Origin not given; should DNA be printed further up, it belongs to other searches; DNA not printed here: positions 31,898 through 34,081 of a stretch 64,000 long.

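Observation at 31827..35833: Uncharacterised five-gene cassette beside Dcm-Vsr: a GHKL ATPase plus two unknown proteins, bracketed by two paralogous small proteins, as a candidate novel defence module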

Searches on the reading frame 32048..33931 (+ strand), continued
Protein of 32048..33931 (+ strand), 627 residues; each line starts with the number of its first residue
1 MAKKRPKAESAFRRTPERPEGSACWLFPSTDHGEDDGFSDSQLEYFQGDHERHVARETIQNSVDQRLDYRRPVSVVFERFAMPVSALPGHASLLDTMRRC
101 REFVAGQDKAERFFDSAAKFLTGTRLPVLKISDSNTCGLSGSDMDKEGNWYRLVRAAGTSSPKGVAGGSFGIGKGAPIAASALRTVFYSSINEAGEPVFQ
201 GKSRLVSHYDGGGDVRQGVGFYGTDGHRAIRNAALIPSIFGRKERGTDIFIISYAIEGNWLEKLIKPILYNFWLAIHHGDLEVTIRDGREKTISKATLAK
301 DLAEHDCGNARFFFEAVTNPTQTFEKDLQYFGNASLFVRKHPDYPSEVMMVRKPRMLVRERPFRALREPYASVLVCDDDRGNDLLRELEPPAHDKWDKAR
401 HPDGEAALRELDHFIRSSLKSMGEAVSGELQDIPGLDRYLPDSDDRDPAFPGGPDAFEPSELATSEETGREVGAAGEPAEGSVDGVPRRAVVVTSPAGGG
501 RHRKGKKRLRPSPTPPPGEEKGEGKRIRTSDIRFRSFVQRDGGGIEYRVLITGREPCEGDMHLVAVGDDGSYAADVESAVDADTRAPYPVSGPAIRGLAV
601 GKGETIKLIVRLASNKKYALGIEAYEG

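Call 60: fold_search(model_id=the predicted structure, library=pdb)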
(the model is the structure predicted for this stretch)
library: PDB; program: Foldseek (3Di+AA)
matches with E <= 10: 1086; with E <= 0.001: 49
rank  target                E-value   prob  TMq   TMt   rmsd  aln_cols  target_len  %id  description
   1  9o0g_B                1.5e-07  1.00  0.31  0.32  30.7       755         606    9  CryoEM structure of M. mazei topoisomerase VI(A-E342Q)-minicircle DNA complex in cleavage state (released 2026-02-25)
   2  9o0g_D                1.9e-06  1.00  0.28  0.29  30.2       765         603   10  CryoEM structure of M. mazei topoisomerase VI(A-E342Q)-minicircle DNA complex in cleavage state (released 2026-02-25)
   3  9o8z_D                2.4e-06  1.00  0.30  0.31  34.0       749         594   10  CryoEM structure of M. mazei topoisomerase VI-minicircle DNA complex in partially unfolded transducer state (released 2026-02-25)
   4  3zkb_O                2.7e-06  1.00  0.30  0.45   8.6       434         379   11  CRYSTAL STRUCTURE OF THE ATPASE REGION OF Mycobacterium tuberculosis GyrB WITH AMPPNP (released 2013-09-18)
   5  2q2e_B                2.7e-06  1.00  0.25  0.27  34.3       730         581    9  Crystal structure of the topoisomerase VI holoenzyme from Methanosarcina mazei (released 2007-07-10)
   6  9o8p_B                4.1e-06  1.00  0.27  0.28  33.8       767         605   10  CryoEM structure of M. mazei topoisomerase VI-minicircle DNA complex (released 2026-02-25)
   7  6xlc_A                4.4e-06  1.00  0.29  0.29  10.3       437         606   12  Full-length Hsc82 bound to AMPPNP (released 2021-06-30)
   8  3zkd_F                4.9e-06  1.00  0.27  0.41   9.5       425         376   12  CRYSTAL STRUCTURE OF THE ATPASE REGION OF Mycobacterium tuberculosis GyrB WITH AMPPNP (released 2013-09-18)
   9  3zkd_D                4.9e-06  1.00  0.27  0.40   9.8       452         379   11  CRYSTAL STRUCTURE OF THE ATPASE REGION OF Mycobacterium tuberculosis GyrB WITH AMPPNP (released 2013-09-18)
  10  3zkb_B                5.2e-06  1.00  0.28  0.42   9.7       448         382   10  CRYSTAL STRUCTURE OF THE ATPASE REGION OF Mycobacterium tuberculosis GyrB WITH AMPPNP (released 2013-09-18)
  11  3zkb_F                5.5e-06  1.00  0.30  0.46   9.4       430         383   11  CRYSTAL STRUCTURE OF THE ATPASE REGION OF Mycobacterium tuberculosis GyrB WITH AMPPNP (released 2013-09-18)
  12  6zt5_C                7.6e-06  1.00  0.27  0.44   9.1       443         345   10  Complex between a homodimer of Mycobacterium smegmatis MfpA and a single copy of the N-terminal 47 kDa fragment of the (released 2021-03-03)
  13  2o1u_A                1.1e-05  1.00  0.20  0.22  12.0       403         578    9  Structure of full length GRP94 with AMP-PNP bound (released 2007-10-23)
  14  4pu9                  1.3e-05  1.00  0.31  0.47   8.4       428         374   11  E. coli GyrB 43-kDa N-terminal fragment in complex with ADP-BeF3 (released 2014-09-24)
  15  3zkb_N                1.3e-05  1.00  0.27  0.41   9.9       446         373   11  CRYSTAL STRUCTURE OF THE ATPASE REGION OF Mycobacterium tuberculosis GyrB WITH AMPPNP (released 2013-09-18)
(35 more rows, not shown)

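Call 84: search_dna_similar(query=window:32048-33931:+, collection=plasmids, mode=protein, max_rows=15)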
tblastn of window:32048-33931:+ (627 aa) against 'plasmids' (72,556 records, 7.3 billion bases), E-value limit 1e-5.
Records with a match: 29; places in all: 30; records where one place covers at least 80% of the query: 1.
Best place of each record, by identity: <60% 29.
By first word of the organism name: Ligilactobacillus 9; Lactococcus 6; Priestia 2; Arthrobacter 1; Deinococcus 1; Paenarthrobacter 1; Planococcus 1; Acetoanaerobium 1; Enterococcus 1; Halobaculum 1; and 5 more.
By predicted mobility (MOB-suite, as given by PLSDB): non-mobilizable 13; mobilizable 10; conjugative 6.
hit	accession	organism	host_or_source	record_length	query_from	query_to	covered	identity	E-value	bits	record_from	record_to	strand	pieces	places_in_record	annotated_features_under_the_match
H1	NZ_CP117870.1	Arthrobacter agilis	cell culture,Middle part of the water ...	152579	44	623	93%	31.4%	2e-52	202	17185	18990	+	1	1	hypothetical protein (x2)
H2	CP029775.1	Deinococcus actinosclerus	mixed culture,wastewater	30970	25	445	67%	36.7%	2e-65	241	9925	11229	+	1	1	hypothetical protein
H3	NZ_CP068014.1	Paenarthrobacter ureafaciens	cell culture,in the nicotine environment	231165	37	441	65%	35.1%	3e-49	192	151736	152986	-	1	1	hypothetical protein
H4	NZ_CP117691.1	Priestia megaterium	ginseng,Single cell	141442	25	441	67%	30.4%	2e-50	196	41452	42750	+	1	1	hypothetical protein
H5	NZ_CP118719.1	Priestia aryabhattai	Pure isolate,Tap water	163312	25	441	67%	30.4%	3e-50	195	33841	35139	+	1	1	hypothetical protein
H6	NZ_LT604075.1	Ligilactobacillus salivarius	-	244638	2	442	70%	27.4%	2e-35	150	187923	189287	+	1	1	hypothetical protein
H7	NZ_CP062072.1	Ligilactobacillus salivarius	swine,cell culture,feces,feces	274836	2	442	70%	27.4%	2e-35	150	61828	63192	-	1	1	hypothetical protein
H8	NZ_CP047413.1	Ligilactobacillus salivarius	Equus caballus,Isolated and purified ...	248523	25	442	67%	28.5%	9e-36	152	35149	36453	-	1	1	hypothetical protein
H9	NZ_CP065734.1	Lactococcus lactis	-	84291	25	445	67%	28.2%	8e-38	158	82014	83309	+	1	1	hypothetical protein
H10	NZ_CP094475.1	Lactococcus lactis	kefir grains,pure culture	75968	25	445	67%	28.2%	9e-38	158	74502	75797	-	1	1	hypothetical protein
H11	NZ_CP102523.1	Lactococcus lactis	Homo sapiens,Cell culture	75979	25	445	67%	28.2%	9e-38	158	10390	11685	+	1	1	hypothetical protein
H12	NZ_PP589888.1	Lactococcus sp.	Bacterial culture,Dairy environment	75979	25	445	67%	28.2%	9e-38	158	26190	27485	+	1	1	hypothetical protein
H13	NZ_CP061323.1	Lactococcus lactis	butter,butter starter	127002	25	445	67%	28.2%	9e-38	158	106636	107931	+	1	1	hypothetical protein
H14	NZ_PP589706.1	Lactococcus sp.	Bacterial culture,Dairy environment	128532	25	445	67%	28.2%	9e-38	158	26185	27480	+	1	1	hypothetical protein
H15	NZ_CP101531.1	Ligilactobacillus salivarius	Xinyang black-feather laying hens,mixed ...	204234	25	442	67%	28.2%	3e-35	150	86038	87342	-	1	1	hypothetical protein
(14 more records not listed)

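Call 85: search_dna_similar(query=window:32048-33931:+, collection=phages, mode=protein, max_rows=10)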
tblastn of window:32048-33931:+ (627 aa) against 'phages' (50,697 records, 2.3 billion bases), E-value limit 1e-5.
Records with a match: 2; places in all: 2; records where one place covers at least 80% of the query: 0.
Best place of each record, by identity: <60% 2.
By first word of the organism name: Bacteriophage 1; phage 1.
By host as written in the record: - 1; [Clostridium] innocuum 1.
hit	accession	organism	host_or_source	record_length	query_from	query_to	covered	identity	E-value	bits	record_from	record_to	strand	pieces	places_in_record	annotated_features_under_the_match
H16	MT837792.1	Bacteriophage sp.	human fecal samples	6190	20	447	68%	30.6%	7e-47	184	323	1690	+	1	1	record has no annotation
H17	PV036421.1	phage NatCom_9291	[Clostridium] innocuum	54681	25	446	67%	29.5%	2e-51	197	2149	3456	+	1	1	hypothetical protein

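Call 86: get_annotated_region(hit=H11, flank=6000)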
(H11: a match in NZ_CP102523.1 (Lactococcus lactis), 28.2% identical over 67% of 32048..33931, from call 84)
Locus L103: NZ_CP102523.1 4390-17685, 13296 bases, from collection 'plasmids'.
description: Lactococcus lactis strain R-707-1 plasmid p1, complete sequence
organism: Lactococcus lactis (NCBI taxid 1358)
taxonomy: Bacteria; Bacillota; Bacilli; Lactobacillales; Streptococcaceae; Lactococcus; Lactococcus lactis
host: -; source: Homo sapiens,Cell culture; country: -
typing (MOB-suite, as given by PLSDB): conjugative; replicon rep_cluster_664; relaxase MOBQ; mating-pair formation MPF_T
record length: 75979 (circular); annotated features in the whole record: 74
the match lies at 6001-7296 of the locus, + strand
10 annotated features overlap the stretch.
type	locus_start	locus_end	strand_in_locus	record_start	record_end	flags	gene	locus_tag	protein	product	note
CDS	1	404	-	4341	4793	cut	-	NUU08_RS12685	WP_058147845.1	hypothetical protein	-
CDS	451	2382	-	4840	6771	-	-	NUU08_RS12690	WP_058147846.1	AlwI family type II restriction endonuclease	-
CDS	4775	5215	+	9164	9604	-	-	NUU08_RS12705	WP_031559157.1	LytTR family DNA-binding domain-containing protein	-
CDS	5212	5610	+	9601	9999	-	-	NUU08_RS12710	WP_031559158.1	hypothetical protein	-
CDS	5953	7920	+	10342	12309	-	-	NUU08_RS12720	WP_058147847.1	hypothetical protein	-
CDS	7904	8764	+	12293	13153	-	-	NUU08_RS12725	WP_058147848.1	hypothetical protein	-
CDS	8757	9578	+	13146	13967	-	-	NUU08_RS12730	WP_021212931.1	DUF6339 family protein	-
CDS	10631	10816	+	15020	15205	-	-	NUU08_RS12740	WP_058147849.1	hypothetical protein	-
CDS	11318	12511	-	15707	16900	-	-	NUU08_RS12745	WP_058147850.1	abortive phage resistance protein AbiGII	-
CDS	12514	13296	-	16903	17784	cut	-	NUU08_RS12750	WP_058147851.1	abortive phage resistance protein AbiGI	-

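Call 88: get_annotated_region(hit=H6, flank=6000)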
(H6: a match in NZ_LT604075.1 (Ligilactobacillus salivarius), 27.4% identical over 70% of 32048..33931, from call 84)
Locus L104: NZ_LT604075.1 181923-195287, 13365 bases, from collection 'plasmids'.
description: Ligilactobacillus salivarius isolate LPM01 plasmid II
organism: Ligilactobacillus salivarius (NCBI taxid 1624)
taxonomy: Bacteria; Bacillota; Bacilli; Lactobacillales; Lactobacillaceae; Ligilactobacillus; Ligilactobacillus salivarius
host: -; source: -; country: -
typing (MOB-suite, as given by PLSDB): mobilizable; replicon rep_cluster_1685; relaxase MOBP
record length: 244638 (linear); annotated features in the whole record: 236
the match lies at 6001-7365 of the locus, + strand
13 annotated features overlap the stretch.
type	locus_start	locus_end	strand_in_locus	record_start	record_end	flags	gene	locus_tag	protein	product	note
CDS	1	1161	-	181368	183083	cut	-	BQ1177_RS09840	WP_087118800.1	hypothetical protein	-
CDS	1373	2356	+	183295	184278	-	-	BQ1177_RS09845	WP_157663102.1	hypothetical protein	-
CDS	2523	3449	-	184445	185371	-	-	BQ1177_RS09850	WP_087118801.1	site-specific integrase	GO:0015074 - DNA integration [Evidence IEA]; GO:0006310 - DNA recombination [Evidence IEA]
CDS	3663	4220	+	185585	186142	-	-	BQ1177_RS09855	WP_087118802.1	restriction endonuclease subunit S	-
CDS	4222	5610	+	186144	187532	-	-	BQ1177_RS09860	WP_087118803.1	N-6 DNA methylase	GO:0006306 - DNA methylation [Evidence IEA]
CDS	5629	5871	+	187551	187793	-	-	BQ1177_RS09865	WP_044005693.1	hypothetical protein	-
CDS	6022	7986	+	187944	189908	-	-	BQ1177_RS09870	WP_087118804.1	hypothetical protein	-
CDS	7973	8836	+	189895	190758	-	-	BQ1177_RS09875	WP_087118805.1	hypothetical protein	-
CDS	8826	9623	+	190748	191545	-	-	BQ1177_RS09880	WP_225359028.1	DUF6339 family protein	-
CDS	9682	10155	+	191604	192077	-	-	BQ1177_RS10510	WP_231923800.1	type IIL restriction-modification enzyme MmeI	-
CDS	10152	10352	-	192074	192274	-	-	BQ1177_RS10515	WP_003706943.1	type IIL restriction-modification enzyme MmeI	-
CDS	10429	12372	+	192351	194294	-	-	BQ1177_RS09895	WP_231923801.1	DNA methyltransferase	-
CDS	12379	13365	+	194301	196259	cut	-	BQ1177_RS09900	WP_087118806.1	DEAD/DEAH box helicase family protein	-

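Call 89: get_annotated_region(hit=H4, flank=6000)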
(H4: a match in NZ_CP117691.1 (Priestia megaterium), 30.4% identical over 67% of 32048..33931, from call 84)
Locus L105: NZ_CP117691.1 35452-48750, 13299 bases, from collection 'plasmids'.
description: Priestia megaterium strain GEB3 plasmid p3_GEB3, complete sequence
organism: Priestia megaterium (NCBI taxid 1404)
taxonomy: Bacteria; Bacillota; Bacilli; Bacillales; Bacillaceae; Priestia; Priestia megaterium
host: -; source: ginseng,Single cell; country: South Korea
typing (MOB-suite, as given by PLSDB): mobilizable; replicon rep_cluster_385; relaxase MOBP
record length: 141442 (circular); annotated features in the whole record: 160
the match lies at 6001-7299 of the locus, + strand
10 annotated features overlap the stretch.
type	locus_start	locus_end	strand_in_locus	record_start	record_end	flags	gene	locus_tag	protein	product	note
CDS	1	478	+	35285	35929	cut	-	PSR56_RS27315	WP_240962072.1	hypothetical protein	-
CDS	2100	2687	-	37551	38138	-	-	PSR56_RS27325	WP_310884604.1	hypothetical protein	-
CDS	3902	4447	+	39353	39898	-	-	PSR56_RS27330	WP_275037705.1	hypothetical protein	-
CDS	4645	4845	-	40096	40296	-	-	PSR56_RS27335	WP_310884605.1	hypothetical protein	-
CDS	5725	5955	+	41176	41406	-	-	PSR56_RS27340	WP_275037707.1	hypothetical protein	-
CDS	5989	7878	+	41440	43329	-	-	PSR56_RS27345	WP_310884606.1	hypothetical protein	-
CDS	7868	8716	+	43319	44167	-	-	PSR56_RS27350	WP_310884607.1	hypothetical protein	-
CDS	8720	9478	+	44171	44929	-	-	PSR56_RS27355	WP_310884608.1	DUF6339 family protein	-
CDS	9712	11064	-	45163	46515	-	-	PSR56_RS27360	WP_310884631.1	MutH/Sau3AI family endonuclease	-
CDS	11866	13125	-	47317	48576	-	dcm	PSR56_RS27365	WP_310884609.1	DNA (cytosine-5-)-methyltransferase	GO:0006304 - DNA modification [Evidence IEA]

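Call 90: get_annotated_region(hit=H17, flank=6000)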
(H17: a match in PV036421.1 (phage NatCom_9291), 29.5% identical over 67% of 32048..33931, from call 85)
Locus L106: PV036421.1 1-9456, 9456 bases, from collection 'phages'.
description: Phage NatCom_9291, complete genome.
organism: phage NatCom_9291 (NCBI taxid 3403542)
taxonomy: Viruses; Duplodnaviria; Heunggongvirae; Uroviricota; Caudoviricetes; Ca. Heliusvirales
host: [Clostridium] innocuum; source: human feces; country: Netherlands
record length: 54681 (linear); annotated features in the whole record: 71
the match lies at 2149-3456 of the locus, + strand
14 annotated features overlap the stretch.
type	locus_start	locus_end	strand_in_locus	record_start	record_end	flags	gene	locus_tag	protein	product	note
CDS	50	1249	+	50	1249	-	-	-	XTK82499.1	integrase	-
CDS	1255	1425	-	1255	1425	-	-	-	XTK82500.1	hypothetical protein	-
CDS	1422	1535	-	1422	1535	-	-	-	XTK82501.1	hypothetical protein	-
CDS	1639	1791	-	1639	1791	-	-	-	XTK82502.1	hypothetical protein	-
CDS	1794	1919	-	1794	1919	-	-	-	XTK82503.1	hypothetical protein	-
CDS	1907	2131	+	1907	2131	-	-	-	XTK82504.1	hypothetical protein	-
CDS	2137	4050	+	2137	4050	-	-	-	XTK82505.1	hypothetical protein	-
CDS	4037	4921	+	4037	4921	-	-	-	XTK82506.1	hypothetical protein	-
CDS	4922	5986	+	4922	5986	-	-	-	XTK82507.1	hypothetical protein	-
CDS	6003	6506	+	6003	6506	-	-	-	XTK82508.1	hypothetical protein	-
CDS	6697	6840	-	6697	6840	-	-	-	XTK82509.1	hypothetical protein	-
CDS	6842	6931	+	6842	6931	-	-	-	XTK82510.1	hypothetical protein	-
CDS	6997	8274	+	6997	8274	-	-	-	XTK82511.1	DNA methyltransferase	-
CDS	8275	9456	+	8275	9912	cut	-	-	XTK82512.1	hypothetical protein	-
